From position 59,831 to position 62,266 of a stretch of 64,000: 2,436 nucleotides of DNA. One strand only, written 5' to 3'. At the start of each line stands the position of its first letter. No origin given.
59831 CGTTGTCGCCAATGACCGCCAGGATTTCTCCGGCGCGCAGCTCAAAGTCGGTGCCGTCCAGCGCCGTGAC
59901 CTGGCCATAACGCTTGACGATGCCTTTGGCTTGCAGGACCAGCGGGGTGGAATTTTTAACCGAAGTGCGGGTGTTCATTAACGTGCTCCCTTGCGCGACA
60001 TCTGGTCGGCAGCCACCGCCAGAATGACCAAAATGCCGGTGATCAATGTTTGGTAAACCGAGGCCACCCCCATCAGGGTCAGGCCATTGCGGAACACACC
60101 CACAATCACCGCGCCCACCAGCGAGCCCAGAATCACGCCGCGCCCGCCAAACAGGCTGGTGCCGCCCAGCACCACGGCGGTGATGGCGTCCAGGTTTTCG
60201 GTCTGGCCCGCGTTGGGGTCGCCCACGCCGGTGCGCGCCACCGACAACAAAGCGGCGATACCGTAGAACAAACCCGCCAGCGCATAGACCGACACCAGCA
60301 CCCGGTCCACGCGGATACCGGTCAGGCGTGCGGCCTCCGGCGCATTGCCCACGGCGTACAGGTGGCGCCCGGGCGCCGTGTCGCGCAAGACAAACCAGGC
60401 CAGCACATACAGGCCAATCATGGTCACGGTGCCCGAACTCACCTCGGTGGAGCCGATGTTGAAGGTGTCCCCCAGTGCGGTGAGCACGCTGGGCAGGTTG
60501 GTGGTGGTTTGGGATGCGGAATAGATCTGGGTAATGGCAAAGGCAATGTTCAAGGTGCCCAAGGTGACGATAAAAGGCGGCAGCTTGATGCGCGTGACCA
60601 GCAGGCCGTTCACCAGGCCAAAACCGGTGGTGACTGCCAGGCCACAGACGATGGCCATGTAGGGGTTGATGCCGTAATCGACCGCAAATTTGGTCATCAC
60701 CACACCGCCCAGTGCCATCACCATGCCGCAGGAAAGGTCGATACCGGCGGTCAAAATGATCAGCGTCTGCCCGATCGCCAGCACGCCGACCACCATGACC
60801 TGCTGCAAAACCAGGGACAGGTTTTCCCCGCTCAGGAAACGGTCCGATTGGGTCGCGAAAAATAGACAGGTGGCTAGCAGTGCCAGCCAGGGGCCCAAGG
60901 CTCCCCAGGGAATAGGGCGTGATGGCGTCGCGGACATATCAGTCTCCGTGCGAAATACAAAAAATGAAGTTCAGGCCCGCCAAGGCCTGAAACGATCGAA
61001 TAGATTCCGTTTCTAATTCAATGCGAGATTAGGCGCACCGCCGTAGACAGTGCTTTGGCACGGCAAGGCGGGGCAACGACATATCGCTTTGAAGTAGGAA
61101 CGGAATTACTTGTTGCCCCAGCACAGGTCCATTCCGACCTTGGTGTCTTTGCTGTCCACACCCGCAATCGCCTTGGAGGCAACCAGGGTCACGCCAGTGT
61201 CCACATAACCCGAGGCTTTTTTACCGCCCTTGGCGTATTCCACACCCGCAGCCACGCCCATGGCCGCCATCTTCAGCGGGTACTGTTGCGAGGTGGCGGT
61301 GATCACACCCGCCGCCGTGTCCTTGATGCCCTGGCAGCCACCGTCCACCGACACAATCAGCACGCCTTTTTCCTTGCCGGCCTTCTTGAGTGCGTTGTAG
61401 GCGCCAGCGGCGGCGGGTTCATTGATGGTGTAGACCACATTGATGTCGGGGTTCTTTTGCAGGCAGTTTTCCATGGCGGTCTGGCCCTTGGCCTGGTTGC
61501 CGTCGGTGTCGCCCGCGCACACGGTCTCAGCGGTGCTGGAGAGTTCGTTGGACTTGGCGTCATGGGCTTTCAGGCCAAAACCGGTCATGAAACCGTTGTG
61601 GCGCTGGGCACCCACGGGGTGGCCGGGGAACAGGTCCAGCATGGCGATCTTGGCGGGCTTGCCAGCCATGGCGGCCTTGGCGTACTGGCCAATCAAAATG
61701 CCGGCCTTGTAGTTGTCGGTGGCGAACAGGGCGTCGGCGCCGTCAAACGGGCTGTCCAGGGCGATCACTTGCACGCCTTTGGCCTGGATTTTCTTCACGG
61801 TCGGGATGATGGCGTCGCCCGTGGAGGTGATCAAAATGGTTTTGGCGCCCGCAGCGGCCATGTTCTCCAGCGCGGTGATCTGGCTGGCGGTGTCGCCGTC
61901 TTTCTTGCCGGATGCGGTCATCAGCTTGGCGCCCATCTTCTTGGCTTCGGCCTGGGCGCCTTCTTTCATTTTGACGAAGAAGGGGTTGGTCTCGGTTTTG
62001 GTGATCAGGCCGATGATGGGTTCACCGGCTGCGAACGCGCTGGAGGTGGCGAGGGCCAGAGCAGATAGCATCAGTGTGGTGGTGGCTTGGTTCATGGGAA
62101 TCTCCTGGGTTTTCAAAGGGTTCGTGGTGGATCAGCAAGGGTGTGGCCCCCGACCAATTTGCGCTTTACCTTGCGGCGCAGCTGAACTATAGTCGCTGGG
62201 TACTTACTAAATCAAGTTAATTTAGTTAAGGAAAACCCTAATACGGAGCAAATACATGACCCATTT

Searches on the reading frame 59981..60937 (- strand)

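Call 20: search_protein_families(library=pfam, proteins=[window:59981-60937:-])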
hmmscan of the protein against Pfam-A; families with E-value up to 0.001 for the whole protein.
window:59981-60937:- (319 aa): 1 family
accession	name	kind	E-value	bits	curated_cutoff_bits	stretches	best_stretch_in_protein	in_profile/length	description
PF02653.21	BPD_transp_2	-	1.2e-40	139.8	26.8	1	41-308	3-269/269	Branched-chain amino acid transport system / permease component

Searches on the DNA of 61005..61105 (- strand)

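Call 27: search_dna_similar(query=window:61005-61105:-, collection=plasmids, mode=distant, max_rows=40, max_evalue=0.01)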
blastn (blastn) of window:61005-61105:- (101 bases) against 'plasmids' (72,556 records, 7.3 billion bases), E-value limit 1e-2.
Records with a match: 2; places in all: 10; records where one place covers at least 80% of the query: 0.
Best place of each record, by identity: 80-90% 2.
By first word of the organism name: Eleftheria 2.
By predicted mobility (MOB-suite, as given by PLSDB): non-mobilizable 1; mobilizable 1.
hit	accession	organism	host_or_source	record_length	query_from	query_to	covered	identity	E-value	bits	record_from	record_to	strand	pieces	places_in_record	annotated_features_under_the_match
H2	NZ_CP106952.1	Eleftheria terrae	soil sample,soil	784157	26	76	50%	82.7%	5e-4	51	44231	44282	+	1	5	none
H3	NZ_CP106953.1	Eleftheria terrae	soil sample,soil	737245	26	76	50%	82.7%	5e-4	51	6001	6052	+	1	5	enoyl-CoA hydratase/isomerase family protein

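Call 28: get_annotated_region(hit=H2, flank=1500)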
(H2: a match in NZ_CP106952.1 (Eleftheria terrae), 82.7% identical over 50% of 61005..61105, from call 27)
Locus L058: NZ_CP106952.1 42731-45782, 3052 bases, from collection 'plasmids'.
description: Eleftheria terrae strain P9846-PB plasmid unnamed1
organism: Eleftheria terrae (NCBI taxid 1597781)
taxonomy: Bacteria; Pseudomonadota; Betaproteobacteria; Burkholderiales; ; Eleftheria; Eleftheria terrae
host: -; source: soil sample,soil; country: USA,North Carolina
typing (MOB-suite, as given by PLSDB): non-mobilizable
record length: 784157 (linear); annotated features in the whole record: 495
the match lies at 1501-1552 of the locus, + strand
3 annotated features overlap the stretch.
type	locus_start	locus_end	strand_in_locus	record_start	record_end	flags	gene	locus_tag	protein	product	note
CDS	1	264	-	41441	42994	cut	-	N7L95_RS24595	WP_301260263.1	methyl-accepting chemotaxis protein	GO:0007165 - signal transduction [Evidence IEA]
CDS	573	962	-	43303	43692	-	-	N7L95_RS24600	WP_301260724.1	LysR substrate-binding domain-containing protein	-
CDS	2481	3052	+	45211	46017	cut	-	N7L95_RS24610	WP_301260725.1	sterol desaturase family protein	GO:0008610 - lipid biosynthetic process [Evidence IEA]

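Call 61: search_rna_families(sources=[L058, L059, L060, L061], threshold=evalue, max_evalue=1)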
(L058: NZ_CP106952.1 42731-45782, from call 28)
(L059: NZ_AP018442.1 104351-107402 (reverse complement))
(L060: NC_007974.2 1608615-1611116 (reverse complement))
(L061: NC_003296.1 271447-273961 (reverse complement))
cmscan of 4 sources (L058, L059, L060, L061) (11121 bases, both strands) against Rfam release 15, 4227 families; matches with E-value up to 1: 1.
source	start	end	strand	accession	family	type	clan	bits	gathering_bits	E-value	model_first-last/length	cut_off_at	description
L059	811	862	-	RF00114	S15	Cis-reg; leader;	CL00121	21.5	39.5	0.2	1-117/117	no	Ribosomal S15 leader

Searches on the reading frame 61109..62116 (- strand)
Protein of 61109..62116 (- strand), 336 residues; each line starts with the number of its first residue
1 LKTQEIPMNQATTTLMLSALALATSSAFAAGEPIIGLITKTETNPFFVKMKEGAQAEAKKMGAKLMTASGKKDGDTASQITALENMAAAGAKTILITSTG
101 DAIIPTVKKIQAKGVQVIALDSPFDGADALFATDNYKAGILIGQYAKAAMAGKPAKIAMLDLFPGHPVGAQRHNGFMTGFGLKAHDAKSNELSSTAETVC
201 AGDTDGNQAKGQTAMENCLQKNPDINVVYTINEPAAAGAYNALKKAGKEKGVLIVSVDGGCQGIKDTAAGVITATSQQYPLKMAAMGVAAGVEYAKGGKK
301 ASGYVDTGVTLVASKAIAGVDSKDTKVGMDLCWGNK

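Call 20: search_protein_families(library=pfam, proteins=[window:61109-62116:-])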
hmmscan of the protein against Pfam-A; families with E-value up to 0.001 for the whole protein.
window:61109-62116:- (336 aa): 2 families
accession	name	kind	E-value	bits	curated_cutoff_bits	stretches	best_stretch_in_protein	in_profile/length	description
PF13407.12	Peripla_BP_4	-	1.5e-43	149.6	35.1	1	35-298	1-257/258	Periplasmic binding protein domain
PF00532.27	Peripla_BP_1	-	4e-26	92.6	22.2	1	34-257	3-220/281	Periplasmic binding proteins and sugar binding domain of LacI family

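Call 55: find_homologous_proteins(query=window:61109-62116:-, max_evalue=1e-120)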
Query window:61109-62116:- (336 aa): 3645 proteins with E <= 1e-120 among 8000 candidates; the best 120 are listed.
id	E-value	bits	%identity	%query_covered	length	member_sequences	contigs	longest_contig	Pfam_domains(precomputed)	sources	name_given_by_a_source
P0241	3.2e-213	725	67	93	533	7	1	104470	PF00532.28,PF13407.13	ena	-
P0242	5.8e-190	649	94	92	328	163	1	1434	PF00532.28,PF13407.13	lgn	-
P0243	1.9e-188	644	91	97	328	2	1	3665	PF00532.28,PF13407.13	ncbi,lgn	-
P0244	1.9e-187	640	93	92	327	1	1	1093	PF00532.28,PF13407.13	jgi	jgi:fructose transport system substrate-binding protein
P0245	4.3e-186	636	92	92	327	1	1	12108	PF00532.28,PF13407.13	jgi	jgi:fructose transport system substrate-binding protein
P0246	8.4e-186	635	91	93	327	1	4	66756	PF00532.28,PF13407.13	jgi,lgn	jgi:fructose transport system substrate-binding protein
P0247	8.8e-186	635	91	97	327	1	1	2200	PF00532.28,PF13407.13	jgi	jgi:fructose transport system substrate-binding protein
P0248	9.6e-186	635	92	92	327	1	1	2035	PF00532.28,PF13407.13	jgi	jgi:fructose transport system substrate-binding protein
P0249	3.7e-185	633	91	97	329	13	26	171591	PF00532.28,PF13407.13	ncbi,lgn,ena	-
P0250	1.3e-184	631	90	92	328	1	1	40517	PF00532.28,PF13407.13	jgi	jgi:fructose transport system substrate-binding protein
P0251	1.8e-184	631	90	93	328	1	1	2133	PF00532.28,PF13407.13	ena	-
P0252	2.4e-184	630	90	97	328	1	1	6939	PF00532.28,PF13407.13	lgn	-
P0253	2.5e-184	630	91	91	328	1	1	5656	PF00532.28,PF13407.13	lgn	-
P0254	3.2e-184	630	90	92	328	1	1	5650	PF00532.28,PF13407.13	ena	-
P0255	3.5e-184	630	90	92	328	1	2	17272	PF00532.28,PF13407.13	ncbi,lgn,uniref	ncbi:sugar ABC transporter substrate-binding protein [Rhodoferax ferrireducens]|uniref:sugar ABC tra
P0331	1.3e-175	601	86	98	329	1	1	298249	PF00532.28,PF13407.13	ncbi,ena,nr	ncbi:MAG: sugar ABC transporter substrate-binding protein [Rhodoferax sp.]|nr:sugar ABC transporter 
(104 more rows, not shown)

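Call 56: find_encoding_contigs(protein=P0249, flank=1000, max_places=6)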
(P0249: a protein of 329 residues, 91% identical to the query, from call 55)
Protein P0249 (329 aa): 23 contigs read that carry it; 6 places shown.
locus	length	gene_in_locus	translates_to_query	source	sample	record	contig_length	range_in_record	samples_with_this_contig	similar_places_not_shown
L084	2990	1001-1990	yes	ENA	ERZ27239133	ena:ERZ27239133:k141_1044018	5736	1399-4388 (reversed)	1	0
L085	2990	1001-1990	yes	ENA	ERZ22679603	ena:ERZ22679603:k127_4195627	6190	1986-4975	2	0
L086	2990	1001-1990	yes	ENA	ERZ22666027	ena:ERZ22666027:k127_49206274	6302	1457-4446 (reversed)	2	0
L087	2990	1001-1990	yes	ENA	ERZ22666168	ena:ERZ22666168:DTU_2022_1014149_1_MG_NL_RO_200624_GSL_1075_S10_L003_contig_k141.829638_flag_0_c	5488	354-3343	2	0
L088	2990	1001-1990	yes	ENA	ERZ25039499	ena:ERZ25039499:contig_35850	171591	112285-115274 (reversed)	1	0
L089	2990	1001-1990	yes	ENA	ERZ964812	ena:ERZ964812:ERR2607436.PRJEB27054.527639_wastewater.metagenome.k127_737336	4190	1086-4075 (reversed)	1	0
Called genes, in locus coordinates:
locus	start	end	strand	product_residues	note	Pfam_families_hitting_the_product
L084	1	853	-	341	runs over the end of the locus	PF00294:PfkB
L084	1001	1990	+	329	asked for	PF00532:Peripla_BP_1, PF13407:Peripla_BP_4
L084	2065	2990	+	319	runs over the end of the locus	PF02653:BPD_transp_2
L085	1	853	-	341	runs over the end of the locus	PF00294:PfkB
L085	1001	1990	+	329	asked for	PF00532:Peripla_BP_1, PF13407:Peripla_BP_4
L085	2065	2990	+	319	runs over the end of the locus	PF02653:BPD_transp_2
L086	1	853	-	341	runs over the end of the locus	PF00294:PfkB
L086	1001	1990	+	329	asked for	PF00532:Peripla_BP_1, PF13407:Peripla_BP_4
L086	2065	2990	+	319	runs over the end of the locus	PF02653:BPD_transp_2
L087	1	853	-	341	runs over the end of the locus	PF00294:PfkB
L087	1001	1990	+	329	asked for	PF00532:Peripla_BP_1, PF13407:Peripla_BP_4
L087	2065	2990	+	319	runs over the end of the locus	PF02653:BPD_transp_2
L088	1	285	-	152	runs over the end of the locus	PF00294:PfkB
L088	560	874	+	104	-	-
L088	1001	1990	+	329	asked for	PF00532:Peripla_BP_1, PF13407:Peripla_BP_4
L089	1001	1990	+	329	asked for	PF00532:Peripla_BP_1, PF13407:Peripla_BP_4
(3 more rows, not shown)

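Call 57: find_encoding_contigs(protein=P0246, flank=1000, max_places=4)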
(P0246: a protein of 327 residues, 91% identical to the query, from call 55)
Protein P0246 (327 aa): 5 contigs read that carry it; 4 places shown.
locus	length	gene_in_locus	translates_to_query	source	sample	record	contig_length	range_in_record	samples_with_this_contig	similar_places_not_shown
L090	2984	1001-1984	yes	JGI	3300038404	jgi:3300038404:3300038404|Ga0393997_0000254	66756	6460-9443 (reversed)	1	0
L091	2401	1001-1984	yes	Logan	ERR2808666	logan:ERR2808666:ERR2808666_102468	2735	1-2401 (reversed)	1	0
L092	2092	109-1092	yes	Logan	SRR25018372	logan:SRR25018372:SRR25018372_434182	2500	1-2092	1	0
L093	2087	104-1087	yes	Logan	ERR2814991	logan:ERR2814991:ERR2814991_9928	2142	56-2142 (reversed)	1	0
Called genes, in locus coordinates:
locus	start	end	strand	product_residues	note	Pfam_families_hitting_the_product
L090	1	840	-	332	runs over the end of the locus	PF00294:PfkB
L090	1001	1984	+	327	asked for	PF00532:Peripla_BP_1, PF13407:Peripla_BP_4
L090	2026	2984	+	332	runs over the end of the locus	PF02653:BPD_transp_2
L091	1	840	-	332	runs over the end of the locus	PF00294:PfkB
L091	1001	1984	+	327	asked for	PF00532:Peripla_BP_1, PF13407:Peripla_BP_4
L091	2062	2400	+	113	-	?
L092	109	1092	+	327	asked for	PF00532:Peripla_BP_1, PF13407:Peripla_BP_4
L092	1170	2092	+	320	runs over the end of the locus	PF02653:BPD_transp_2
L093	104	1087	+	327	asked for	PF00532:Peripla_BP_1, PF13407:Peripla_BP_4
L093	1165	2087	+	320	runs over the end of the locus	PF02653:BPD_transp_2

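Call 58: find_encoding_contigs(protein=P0331, flank=1000, max_places=2)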
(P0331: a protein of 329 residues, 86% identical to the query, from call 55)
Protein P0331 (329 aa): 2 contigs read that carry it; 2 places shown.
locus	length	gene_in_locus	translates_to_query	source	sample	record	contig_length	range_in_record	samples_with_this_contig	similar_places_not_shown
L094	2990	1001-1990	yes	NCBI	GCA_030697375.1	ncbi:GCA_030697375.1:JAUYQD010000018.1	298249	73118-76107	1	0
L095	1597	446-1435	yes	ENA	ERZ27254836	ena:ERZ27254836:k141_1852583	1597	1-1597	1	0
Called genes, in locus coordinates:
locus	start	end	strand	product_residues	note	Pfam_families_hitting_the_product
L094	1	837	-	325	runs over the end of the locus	PF00294:PfkB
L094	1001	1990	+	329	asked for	PF00532:Peripla_BP_1, PF13407:Peripla_BP_4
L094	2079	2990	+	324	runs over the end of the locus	PF02653:BPD_transp_2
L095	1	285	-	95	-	?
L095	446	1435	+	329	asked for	PF00532:Peripla_BP_1, PF13407:Peripla_BP_4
